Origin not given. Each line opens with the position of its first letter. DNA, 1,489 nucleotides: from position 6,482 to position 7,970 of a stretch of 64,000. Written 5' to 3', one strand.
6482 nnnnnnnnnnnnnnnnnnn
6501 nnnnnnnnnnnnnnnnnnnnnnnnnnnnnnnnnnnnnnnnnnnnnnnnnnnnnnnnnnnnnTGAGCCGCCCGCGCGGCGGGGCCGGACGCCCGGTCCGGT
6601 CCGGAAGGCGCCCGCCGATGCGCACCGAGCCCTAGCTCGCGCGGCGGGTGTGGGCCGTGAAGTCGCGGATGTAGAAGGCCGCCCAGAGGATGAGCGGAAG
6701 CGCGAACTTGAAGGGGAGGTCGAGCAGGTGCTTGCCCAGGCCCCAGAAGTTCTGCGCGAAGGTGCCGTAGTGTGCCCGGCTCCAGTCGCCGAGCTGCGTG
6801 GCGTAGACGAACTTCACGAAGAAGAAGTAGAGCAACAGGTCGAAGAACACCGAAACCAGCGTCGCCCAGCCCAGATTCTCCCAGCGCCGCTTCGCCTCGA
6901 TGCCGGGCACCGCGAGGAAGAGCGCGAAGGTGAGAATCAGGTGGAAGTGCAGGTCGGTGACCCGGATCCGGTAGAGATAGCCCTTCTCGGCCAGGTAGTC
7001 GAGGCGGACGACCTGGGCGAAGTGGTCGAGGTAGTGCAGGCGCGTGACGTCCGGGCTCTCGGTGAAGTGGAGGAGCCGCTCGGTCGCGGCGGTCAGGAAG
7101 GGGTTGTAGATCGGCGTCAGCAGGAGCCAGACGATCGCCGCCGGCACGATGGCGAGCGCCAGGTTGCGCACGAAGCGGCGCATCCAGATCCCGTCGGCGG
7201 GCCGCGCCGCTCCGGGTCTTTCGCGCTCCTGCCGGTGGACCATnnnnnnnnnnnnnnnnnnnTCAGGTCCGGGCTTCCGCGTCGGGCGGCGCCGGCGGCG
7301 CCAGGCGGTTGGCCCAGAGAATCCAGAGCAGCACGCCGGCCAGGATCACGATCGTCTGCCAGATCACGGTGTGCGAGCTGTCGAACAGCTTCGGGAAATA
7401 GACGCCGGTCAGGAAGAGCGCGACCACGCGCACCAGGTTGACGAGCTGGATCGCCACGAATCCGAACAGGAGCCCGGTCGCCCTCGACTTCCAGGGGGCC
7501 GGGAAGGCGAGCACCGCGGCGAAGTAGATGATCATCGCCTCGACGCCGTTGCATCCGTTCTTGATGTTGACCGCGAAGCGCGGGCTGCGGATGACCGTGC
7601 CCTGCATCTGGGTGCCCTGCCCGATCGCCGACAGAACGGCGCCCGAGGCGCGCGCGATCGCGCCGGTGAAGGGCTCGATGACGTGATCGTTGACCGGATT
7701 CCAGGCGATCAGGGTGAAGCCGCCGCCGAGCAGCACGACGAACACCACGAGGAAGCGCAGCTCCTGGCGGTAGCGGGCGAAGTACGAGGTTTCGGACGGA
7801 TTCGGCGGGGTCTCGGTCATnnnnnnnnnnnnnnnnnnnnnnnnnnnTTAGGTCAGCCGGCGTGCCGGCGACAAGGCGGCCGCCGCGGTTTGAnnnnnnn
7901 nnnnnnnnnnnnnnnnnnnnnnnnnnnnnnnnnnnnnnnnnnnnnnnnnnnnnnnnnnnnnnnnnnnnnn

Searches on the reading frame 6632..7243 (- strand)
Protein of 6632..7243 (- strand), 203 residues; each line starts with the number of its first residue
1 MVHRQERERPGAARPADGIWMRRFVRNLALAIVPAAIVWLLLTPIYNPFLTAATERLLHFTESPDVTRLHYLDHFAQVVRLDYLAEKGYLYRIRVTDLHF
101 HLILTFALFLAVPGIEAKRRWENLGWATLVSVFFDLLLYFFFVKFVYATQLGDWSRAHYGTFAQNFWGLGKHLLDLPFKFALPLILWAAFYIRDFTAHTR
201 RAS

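Call 19: search_protein_families(library=ncbifam, max_evalue=0.01, proteins=[window:6632-7243:-])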
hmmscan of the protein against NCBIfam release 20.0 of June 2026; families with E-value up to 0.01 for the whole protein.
window:6632-7243:- (203 aa): 1 family
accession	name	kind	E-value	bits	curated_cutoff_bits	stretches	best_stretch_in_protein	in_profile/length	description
NF041730.1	XrtH_assoc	equivalog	3.7e-06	26.8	35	1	22-191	2-181/184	exosortase H-associated membrane protein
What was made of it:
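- Tried and rejected: The ORF at 7263-7820 is XrtH, with its associated membrane protein at 6632-7243 (call 19).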

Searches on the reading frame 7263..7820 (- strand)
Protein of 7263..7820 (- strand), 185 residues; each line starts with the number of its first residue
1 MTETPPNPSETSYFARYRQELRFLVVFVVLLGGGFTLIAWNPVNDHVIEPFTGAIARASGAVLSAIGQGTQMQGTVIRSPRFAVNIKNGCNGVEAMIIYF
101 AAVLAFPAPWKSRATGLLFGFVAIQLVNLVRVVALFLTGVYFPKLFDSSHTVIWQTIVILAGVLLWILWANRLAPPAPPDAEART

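Call 19: search_protein_families(library=ncbifam, max_evalue=0.01, proteins=[window:7263-7820:-])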
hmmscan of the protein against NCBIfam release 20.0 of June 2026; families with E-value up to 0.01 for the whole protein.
window:7263-7820:- (185 aa): 19 families
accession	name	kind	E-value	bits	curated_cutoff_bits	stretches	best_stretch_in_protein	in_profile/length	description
TIGR04177.1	exosort_XrtH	exception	5.3e-36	124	86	1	21-171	1-153/158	exosortase H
NF046081.1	exosort_XrtX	exception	6.6e-25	87.9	170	1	22-176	6-165/168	exosortase X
TIGR04144.1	archaeo_VPXXXP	exception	4.1e-18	65.8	150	1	34-172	14-152/156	archaeosortase B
TIGR04128.1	exoso_Fjoh_1448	exception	1.9e-17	64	90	1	22-173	14-172/174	exosortase family protein XrtF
TIGR04300.1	exosort_XrtM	exception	2.1e-17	63.9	125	1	75-171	46-142/150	exosortase family protein XrtM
TIGR04178.1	exo_archaeo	signature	3.6e-16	59.2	23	1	84-170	1-94/97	exosortase/archaeosortase family protein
NF046083.1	exosort_XrtY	exception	4.5e-10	39.6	160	1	53-166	51-167/168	exosortase Y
TIGR04124.1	archaeo_artE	exception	1.5e-09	38.1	95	1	51-170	30-148/153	archaeosortase family protein ArtE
NF033505.2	paceosortase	exception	5.9e-09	36.2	80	1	70-168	44-143/167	pacearchaeosortase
NF033464.1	cyanoexo_CrtC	exception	1.1e-07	31.8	225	1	54-147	151-249/278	cyanoexosortase C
TIGR03763.1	cyanoexo_CrtA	exception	2.7e-05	23.8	150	1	13-167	105-253/260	cyanoexosortase A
TIGR04125.1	exosort_PGF_TRM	exception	0.00052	19.5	75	1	76-139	136-199/271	archaeosortase A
NF045528.1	heimosortase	equivalog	0.00053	20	130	1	71-154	73-156/199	heimdallarchaeosortase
NF035943.2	exosort_XrtV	exception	0.0015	17.9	313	1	41-146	128-238/270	exosortase V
TIGR03109.2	exosort_XrtA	exception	0.0017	17.8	208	1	38-146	119-231/261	exosortase A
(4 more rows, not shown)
